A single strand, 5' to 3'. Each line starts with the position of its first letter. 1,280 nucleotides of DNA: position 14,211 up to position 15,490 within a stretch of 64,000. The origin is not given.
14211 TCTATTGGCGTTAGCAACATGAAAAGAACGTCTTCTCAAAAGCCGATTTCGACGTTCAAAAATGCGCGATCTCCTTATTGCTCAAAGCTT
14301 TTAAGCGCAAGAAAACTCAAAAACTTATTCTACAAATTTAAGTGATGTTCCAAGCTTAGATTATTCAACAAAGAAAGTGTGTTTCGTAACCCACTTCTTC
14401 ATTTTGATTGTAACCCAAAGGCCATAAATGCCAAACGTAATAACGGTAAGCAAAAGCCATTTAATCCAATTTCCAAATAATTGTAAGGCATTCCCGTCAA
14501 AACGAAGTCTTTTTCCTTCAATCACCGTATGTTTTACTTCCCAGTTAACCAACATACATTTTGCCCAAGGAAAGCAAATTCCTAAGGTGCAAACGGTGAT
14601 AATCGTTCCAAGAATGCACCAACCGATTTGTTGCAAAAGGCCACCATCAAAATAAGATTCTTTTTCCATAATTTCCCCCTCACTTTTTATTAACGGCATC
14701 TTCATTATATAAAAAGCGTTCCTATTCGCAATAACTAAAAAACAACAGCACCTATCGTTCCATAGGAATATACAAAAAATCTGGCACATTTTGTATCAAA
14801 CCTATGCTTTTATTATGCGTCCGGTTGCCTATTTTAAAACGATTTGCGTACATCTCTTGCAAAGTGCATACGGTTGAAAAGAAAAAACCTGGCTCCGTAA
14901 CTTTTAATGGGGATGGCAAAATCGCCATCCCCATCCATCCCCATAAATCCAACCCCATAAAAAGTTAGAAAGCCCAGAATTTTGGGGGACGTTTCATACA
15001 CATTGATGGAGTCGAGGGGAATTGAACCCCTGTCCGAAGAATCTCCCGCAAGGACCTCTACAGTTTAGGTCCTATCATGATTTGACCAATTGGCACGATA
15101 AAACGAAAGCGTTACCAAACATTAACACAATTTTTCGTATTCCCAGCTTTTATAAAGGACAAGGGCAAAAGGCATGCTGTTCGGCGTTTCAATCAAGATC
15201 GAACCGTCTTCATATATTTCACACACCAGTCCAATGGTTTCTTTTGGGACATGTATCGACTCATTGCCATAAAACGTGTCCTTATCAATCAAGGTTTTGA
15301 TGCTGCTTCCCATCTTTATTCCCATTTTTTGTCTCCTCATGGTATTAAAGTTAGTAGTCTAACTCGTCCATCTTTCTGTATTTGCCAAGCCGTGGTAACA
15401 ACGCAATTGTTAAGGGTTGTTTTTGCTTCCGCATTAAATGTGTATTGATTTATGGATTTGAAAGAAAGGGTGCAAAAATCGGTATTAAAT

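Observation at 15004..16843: tmRNA gene with a duplicated 3' end bracketing a 1.3-kb integrase-less islet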

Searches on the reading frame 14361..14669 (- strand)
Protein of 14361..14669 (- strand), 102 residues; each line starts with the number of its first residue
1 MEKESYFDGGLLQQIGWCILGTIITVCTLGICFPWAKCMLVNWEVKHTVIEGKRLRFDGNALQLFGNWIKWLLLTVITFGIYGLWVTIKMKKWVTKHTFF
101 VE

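Call 115: find_encoding_contigs(protein=window:14361-14669:-, flank=5000, max_places=10)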
Protein window:14361-14669:- (102 aa): 22 contigs read that carry it; 10 places shown.
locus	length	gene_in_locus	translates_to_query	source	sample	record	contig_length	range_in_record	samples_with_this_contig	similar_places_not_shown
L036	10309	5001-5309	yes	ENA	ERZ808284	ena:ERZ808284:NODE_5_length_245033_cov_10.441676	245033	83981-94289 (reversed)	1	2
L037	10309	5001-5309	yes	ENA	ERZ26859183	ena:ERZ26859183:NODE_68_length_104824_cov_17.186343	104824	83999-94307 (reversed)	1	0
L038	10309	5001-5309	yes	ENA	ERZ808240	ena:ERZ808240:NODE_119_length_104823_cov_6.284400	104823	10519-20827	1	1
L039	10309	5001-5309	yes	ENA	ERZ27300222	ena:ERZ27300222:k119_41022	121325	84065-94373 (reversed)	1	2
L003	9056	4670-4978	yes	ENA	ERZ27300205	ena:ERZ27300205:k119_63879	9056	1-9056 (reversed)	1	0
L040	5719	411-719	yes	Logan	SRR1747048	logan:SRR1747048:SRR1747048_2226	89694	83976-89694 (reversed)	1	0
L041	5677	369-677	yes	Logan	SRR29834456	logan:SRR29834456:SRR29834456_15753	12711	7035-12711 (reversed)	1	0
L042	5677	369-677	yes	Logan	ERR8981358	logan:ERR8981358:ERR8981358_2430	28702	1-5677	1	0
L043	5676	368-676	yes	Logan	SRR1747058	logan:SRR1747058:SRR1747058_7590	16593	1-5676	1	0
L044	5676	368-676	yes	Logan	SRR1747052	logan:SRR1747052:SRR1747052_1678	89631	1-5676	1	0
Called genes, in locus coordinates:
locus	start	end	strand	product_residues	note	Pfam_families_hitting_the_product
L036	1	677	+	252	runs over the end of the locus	PF23023:Anti-Pycsar_Apyc1 (weak), PF00753:Lactamase_B (weak), PF12706:Lactamase_B_2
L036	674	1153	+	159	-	PF02590:SPOUT_MTase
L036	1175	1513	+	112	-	-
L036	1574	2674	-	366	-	-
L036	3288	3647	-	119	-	-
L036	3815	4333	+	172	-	-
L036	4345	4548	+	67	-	-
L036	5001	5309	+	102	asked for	PF20403:DUF6693 (weak), PF05987:DUF898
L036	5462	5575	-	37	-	-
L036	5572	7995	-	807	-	PF06165:GH94_b-supersand, PF17167:Glyco_hydro_94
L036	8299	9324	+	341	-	PF00356:LacI, PF00532:Peripla_BP_1, PF13407:Peripla_BP_4 (weak), PF13377:Peripla_BP_3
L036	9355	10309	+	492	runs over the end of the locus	-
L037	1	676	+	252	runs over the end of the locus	PF23023:Anti-Pycsar_Apyc1 (weak), PF00753:Lactamase_B (weak), PF12706:Lactamase_B_2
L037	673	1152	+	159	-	PF02590:SPOUT_MTase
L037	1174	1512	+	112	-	-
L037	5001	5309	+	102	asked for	PF20403:DUF6693 (weak), PF05987:DUF898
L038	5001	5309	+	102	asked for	PF20403:DUF6693 (weak), PF05987:DUF898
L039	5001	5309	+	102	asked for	PF20403:DUF6693 (weak), PF05987:DUF898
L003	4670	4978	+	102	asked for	PF20403:DUF6693 (weak), PF05987:DUF898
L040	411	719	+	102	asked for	PF20403:DUF6693 (weak), PF05987:DUF898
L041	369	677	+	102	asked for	PF20403:DUF6693 (weak), PF05987:DUF898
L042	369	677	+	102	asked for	PF20403:DUF6693 (weak), PF05987:DUF898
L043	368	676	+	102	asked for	PF20403:DUF6693 (weak), PF05987:DUF898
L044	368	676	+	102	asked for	PF20403:DUF6693 (weak), PF05987:DUF898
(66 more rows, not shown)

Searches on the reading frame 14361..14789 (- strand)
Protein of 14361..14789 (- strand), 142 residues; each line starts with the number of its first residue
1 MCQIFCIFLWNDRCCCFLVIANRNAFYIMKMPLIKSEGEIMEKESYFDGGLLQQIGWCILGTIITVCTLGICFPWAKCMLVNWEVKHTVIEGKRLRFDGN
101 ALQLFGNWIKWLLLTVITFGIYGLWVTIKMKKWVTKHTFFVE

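Call 7: search_protein_families(library=pfam, proteins=[window:14361-14789:-], max_evalue=1)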
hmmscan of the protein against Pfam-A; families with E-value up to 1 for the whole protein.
window:14361-14789:- (142 aa): 4 families
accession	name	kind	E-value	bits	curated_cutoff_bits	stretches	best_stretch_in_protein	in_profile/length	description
PF05987.18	DUF898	-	4.7e-11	42.8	28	2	94-139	3-48/336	Bacterial protein of unknown function (DUF898)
PF20403.5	DUF6693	-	3.1e-06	27.8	31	2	95-141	2-48/104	Family of unknown function (DUF6693)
PF14018.11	DUF4234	-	0.00021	21.8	25.3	1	107-133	2-28/70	Domain of unknown function (DUF4234)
PF05620.16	TMEM208_SND2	-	0.49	10.6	22.9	1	104-134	110-139/167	SRP-independent targeting protein 2/TMEM208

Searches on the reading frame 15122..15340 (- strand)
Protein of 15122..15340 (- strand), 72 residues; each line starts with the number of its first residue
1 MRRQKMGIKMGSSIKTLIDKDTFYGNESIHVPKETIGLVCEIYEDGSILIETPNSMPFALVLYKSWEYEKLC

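Call 7: search_protein_families(library=pfam, proteins=[window:15122-15340:-], max_evalue=1)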
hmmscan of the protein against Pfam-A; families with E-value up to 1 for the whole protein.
window:15122-15340:- (72 aa): 2 families
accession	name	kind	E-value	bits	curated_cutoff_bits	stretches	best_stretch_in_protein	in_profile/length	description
PF13489.12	Methyltransf_23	-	0.21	11.7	27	1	25-70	90-136/164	Methyltransferase domain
PF18346.7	SH3_15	-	0.25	12.1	24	1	34-54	35-55/67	Mind bomb SH3 repeat domain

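Call 8: search_protein_families(library=padloc, proteins=[window:15122-15340:-], max_evalue=1)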
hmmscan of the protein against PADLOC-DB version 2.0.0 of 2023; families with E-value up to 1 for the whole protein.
window:15122-15340:- (72 aa): 0 families

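Call 9: search_protein_families(library=phrogs, proteins=[window:15122-15340:-], max_evalue=1)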
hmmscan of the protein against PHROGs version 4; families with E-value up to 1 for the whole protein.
window:15122-15340:- (72 aa): 2 families
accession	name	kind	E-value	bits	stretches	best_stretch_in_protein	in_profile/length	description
phrog_30841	-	unknown function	0.16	12.9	1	24-52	18-46/151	-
phrog_36819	-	unknown function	0.26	12.2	1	14-52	6-43/64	-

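Call 54: predict_structure(alignment_id=A5)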
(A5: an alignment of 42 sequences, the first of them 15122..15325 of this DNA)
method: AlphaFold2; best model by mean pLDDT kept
length: 67 residues; sequences in the alignment: 42
mean_pLDDT: 94.8   pTM: 0.80
mean pLDDT of the five models: 94.8, 94.4, 94.3, 94.3, 94.0
residues with pLDDT >= 90: 60; 70-90: 6; 50-70: 1; < 50: 0
segments of 3 or more residues with pLDDT < 50: none
pLDDT, mean of each block of 10 residues (from residue 1): 92 94 95 97 96 95 93
secondary structure, 60 per line:
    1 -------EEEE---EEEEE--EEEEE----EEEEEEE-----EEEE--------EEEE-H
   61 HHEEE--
elements in order: E8-11 E15-19 E22-26 E31-37 E43-46 E55-58 E63-65

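Call 68: find_related_loci(query=A5, collection=viral_contigs, flank=10000)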
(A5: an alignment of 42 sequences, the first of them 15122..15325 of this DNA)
Query A5 (67 aa) in viral_contigs; peptide patterns used: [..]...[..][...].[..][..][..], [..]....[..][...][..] (x = any residue, [..] = any of these).
57 stretches matched a pattern, but none encodes a relative of the query by tblastn (E <= 1e-3).
